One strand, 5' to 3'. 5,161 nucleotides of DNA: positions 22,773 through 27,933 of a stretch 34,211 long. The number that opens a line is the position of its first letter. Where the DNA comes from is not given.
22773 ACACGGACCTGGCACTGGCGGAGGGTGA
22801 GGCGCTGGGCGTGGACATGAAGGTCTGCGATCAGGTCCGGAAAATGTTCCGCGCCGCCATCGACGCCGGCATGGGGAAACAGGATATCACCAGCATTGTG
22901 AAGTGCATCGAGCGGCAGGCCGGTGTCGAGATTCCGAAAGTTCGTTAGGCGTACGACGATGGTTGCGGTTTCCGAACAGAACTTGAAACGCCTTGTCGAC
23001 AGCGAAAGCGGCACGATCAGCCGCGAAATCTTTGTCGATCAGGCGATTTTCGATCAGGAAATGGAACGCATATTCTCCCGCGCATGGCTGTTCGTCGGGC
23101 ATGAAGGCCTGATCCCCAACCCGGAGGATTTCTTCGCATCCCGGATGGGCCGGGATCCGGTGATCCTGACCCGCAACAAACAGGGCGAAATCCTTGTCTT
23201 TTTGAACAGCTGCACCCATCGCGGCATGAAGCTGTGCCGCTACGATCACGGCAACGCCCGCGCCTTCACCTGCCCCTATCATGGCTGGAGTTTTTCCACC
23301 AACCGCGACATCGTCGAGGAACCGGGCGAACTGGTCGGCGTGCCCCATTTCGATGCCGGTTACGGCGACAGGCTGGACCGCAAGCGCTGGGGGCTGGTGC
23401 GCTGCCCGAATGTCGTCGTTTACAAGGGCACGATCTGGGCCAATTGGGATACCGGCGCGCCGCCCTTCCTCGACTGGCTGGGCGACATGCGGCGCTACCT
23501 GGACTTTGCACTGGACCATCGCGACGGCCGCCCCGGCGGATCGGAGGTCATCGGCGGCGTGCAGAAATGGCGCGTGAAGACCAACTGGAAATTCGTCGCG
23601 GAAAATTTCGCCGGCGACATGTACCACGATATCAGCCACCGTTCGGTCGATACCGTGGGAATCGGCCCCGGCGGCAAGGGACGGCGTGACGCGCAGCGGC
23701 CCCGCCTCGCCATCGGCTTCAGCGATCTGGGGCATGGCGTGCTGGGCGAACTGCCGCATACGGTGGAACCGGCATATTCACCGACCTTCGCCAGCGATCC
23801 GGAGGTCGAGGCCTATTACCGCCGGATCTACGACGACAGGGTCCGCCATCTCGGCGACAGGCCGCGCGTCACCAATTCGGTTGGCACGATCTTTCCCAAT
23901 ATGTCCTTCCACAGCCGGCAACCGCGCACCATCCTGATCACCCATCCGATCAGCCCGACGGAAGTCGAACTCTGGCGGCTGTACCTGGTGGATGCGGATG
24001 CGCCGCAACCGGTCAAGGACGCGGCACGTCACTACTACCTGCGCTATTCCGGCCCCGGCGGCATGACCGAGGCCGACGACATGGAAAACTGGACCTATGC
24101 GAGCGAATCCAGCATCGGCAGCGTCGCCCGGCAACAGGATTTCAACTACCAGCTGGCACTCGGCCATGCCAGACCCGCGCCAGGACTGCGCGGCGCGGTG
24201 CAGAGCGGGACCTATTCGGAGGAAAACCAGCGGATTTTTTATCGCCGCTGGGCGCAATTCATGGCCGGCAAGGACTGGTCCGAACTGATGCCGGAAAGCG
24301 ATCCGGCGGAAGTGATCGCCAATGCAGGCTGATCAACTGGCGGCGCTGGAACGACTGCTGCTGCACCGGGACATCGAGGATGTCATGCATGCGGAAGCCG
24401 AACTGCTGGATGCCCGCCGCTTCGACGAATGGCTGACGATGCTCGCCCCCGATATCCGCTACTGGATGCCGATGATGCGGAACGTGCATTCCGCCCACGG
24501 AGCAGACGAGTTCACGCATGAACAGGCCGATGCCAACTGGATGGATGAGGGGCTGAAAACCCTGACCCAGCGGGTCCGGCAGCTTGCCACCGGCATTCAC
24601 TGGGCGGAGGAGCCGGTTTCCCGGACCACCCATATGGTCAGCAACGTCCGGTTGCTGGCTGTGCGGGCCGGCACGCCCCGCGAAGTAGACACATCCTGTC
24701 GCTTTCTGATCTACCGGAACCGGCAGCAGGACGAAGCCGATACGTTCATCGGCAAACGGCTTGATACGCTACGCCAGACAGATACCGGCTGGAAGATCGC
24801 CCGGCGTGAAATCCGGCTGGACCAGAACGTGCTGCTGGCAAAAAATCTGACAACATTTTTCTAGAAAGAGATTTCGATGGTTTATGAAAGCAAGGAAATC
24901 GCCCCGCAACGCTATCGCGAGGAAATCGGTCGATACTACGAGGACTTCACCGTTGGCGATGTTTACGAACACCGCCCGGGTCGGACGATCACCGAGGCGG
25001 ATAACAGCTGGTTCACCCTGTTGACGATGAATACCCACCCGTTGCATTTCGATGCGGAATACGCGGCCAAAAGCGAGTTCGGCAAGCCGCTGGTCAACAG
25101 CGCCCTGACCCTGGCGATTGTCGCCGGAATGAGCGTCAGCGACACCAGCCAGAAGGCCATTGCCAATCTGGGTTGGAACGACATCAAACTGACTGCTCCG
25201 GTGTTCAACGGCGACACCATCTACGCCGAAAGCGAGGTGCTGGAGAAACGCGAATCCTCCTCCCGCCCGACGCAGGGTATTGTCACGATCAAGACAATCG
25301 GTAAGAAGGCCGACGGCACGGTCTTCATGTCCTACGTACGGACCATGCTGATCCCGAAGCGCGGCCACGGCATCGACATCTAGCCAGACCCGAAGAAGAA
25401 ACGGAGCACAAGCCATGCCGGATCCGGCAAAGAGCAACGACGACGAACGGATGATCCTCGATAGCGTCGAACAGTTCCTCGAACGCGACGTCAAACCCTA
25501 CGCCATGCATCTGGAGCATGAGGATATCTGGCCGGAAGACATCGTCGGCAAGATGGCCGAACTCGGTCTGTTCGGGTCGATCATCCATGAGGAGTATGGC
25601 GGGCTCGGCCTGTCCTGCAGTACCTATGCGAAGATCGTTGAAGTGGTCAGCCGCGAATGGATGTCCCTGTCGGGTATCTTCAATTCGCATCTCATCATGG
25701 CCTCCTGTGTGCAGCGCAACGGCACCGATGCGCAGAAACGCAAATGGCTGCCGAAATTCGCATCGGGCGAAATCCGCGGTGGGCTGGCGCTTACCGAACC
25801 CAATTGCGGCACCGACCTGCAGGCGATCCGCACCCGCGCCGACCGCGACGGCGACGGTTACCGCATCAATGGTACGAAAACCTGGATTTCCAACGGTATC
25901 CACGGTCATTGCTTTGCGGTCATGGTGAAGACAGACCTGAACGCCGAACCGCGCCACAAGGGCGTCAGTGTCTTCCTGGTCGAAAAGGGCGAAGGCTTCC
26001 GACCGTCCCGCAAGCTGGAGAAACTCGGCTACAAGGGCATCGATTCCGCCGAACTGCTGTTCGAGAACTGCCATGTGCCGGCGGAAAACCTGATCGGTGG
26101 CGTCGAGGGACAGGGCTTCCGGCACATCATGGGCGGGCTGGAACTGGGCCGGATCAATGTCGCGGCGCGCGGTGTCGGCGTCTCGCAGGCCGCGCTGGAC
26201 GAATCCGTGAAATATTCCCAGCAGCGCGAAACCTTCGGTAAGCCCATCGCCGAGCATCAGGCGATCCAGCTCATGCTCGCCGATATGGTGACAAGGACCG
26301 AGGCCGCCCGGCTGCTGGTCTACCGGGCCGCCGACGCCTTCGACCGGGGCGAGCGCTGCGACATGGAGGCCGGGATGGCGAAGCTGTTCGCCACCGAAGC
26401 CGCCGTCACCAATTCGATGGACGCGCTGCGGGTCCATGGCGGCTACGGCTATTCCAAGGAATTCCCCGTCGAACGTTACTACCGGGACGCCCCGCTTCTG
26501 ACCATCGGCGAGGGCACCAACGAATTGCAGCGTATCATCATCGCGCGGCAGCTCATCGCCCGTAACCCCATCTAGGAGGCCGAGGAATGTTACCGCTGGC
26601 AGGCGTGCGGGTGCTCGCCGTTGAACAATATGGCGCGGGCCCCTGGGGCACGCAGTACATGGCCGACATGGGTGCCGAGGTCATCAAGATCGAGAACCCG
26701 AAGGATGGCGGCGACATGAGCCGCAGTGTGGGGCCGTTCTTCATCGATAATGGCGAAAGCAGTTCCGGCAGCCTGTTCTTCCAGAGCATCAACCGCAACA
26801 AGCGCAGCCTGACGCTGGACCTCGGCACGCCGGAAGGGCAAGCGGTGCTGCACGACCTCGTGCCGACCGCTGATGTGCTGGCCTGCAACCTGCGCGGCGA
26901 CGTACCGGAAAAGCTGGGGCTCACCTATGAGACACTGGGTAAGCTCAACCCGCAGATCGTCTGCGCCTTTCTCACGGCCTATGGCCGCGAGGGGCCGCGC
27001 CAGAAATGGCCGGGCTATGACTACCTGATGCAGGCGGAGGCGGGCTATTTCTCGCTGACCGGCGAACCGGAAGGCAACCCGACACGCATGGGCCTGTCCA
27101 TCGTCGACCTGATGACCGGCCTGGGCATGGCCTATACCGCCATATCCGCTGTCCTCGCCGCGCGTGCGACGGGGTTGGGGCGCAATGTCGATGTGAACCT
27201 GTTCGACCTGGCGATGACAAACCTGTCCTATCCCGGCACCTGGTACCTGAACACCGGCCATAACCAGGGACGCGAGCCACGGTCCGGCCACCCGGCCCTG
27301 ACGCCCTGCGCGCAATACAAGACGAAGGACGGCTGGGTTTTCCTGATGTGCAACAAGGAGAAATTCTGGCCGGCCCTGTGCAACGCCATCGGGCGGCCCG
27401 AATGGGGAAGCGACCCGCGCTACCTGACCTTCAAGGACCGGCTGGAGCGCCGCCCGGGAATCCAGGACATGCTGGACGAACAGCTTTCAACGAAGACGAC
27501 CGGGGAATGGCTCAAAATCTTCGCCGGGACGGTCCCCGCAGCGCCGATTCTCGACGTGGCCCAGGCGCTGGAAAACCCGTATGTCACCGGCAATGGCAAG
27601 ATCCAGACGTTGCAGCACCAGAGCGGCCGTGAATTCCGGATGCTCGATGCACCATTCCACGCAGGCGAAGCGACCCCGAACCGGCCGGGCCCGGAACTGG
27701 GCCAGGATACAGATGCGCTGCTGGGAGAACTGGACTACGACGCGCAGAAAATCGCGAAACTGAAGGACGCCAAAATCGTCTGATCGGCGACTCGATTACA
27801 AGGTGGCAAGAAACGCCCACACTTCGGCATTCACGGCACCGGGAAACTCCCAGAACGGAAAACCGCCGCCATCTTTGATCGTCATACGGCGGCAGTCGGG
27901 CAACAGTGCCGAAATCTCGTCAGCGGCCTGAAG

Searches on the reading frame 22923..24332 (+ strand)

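Call 4: search_protein_families(library=pfam, proteins=[window:22923-24332:+])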
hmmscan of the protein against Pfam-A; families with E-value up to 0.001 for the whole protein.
window:22923-24332:+ (469 aa): 2 families
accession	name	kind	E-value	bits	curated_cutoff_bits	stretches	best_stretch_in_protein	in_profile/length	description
PF00355.32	Rieske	-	1.9e-14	53.8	20.3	1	55-134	2-79/88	Rieske [2Fe-2S] domain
PF00848.25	Ring_hydroxyl_A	-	6.6e-13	49.5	24.9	1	211-448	13-207/208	Ring hydroxylating alpha subunit (catalytic domain)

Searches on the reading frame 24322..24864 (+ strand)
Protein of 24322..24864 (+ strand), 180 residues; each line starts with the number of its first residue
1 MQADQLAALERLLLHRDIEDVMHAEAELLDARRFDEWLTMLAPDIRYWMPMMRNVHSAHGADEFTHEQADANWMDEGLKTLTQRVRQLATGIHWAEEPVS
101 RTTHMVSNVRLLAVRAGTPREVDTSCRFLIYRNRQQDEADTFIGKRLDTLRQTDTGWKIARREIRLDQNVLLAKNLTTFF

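Call 4: search_protein_families(library=pfam, proteins=[window:24322-24864:+])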
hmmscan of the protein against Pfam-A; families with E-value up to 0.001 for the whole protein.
window:24322-24864:+ (180 aa): 2 families
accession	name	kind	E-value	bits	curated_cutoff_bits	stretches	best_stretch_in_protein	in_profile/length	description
PF00866.24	Ring_hydroxyl_B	-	4e-38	131.2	27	1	25-171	2-142/144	Ring hydroxylating beta subunit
PF13577.12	SnoaL_4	-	2.1e-06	28.2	24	1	11-162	2-125/126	SnoaL-like domain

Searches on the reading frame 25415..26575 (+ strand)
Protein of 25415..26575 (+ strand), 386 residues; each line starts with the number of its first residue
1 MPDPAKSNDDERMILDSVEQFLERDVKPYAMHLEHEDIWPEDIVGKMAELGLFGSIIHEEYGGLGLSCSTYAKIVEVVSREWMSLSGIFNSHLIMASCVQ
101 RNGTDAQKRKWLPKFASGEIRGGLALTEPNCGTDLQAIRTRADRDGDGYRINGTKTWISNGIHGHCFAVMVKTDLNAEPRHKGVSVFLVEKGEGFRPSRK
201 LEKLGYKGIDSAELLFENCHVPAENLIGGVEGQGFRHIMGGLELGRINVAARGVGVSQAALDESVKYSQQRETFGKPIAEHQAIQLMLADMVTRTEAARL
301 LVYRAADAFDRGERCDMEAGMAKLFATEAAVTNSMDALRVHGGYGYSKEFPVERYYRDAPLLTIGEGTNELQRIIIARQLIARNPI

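Call 4: search_protein_families(library=pfam, proteins=[window:25415-26575:+])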
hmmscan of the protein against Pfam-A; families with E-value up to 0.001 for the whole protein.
window:25415-26575:+ (386 aa): 4 families
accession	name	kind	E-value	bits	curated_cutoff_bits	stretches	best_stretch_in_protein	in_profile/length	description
PF00441.29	Acyl-CoA_dh_1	-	1.1e-52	178.6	22.4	1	232-380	1-149/150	Acyl-CoA dehydrogenase, C-terminal domain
PF02771.21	Acyl-CoA_dh_N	-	6.7e-31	107.4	22.9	1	9-119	2-113/113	Acyl-CoA dehydrogenase, N-terminal domain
PF02770.24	Acyl-CoA_dh_M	-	7.2e-24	84.2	33.3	1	124-219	2-97/97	Acyl-CoA dehydrogenase, middle domain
PF08028.16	Acyl-CoA_dh_2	-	2e-22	80.4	22.7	1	249-363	3-127/134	Acyl-CoA dehydrogenase, C-terminal domain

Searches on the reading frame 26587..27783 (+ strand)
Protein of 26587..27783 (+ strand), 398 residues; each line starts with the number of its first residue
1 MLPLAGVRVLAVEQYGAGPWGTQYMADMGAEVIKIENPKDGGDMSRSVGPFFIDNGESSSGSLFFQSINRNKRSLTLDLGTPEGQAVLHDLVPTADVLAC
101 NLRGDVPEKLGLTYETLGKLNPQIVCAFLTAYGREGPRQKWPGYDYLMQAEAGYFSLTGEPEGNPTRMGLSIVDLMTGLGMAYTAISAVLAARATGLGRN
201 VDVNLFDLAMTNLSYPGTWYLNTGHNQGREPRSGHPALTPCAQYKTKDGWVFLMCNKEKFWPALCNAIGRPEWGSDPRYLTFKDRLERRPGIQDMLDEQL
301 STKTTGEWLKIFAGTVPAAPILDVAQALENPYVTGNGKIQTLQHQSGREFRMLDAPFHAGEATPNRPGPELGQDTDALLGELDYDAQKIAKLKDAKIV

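Call 4: search_protein_families(library=pfam, proteins=[window:26587-27783:+])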
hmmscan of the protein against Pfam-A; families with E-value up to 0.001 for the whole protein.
window:26587-27783:+ (398 aa): 1 family
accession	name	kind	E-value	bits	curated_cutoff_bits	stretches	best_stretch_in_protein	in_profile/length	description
PF02515.22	CoA_transf_3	-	2.1e-109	366.5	23.3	1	4-375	1-366/366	CoA-transferase family III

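Call 5: search_protein_families(library=ncbifam, proteins=[window:26587-27783:+], max_evalue=0.001)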
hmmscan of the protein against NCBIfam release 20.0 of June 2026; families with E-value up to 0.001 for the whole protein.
window:26587-27783:+ (398 aa): 7 families
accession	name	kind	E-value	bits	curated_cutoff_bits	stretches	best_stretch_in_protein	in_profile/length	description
NF052585.1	SucGlutTfsCaiB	equivalog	4.2e-77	259.4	750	1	3-384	7-390/394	succinate--glutarate CoA-transferase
NF041294.1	Scnl_mescCoAtase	equivalog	3.2e-64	217.5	700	1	3-363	3-362/381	succinyl-CoA:mesaconate CoA-transferase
NF003809.0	PRK05398.1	subfamily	3.4e-60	203.7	442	2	3-208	4-203/416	formyl-CoA transferase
NF008511.0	PRK11430.1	equivalog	5.2e-60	203.6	522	1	3-333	9-332/381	CoA:oxalate CoA-transferase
TIGR03253.1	oxalate_frc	equivalog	2.3e-59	201.2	504.2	2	3-210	3-203/416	formyl-CoA transferase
NF002914.1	PRK03525.1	equivalog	6.6e-37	127.4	413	1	3-396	9-395/400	L-carnitine CoA-transferase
TIGR04253.1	mesacon_CoA_iso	equivalog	3.6e-19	69.1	725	1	4-398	3-400/403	2-methylfumaryl-CoA isomerase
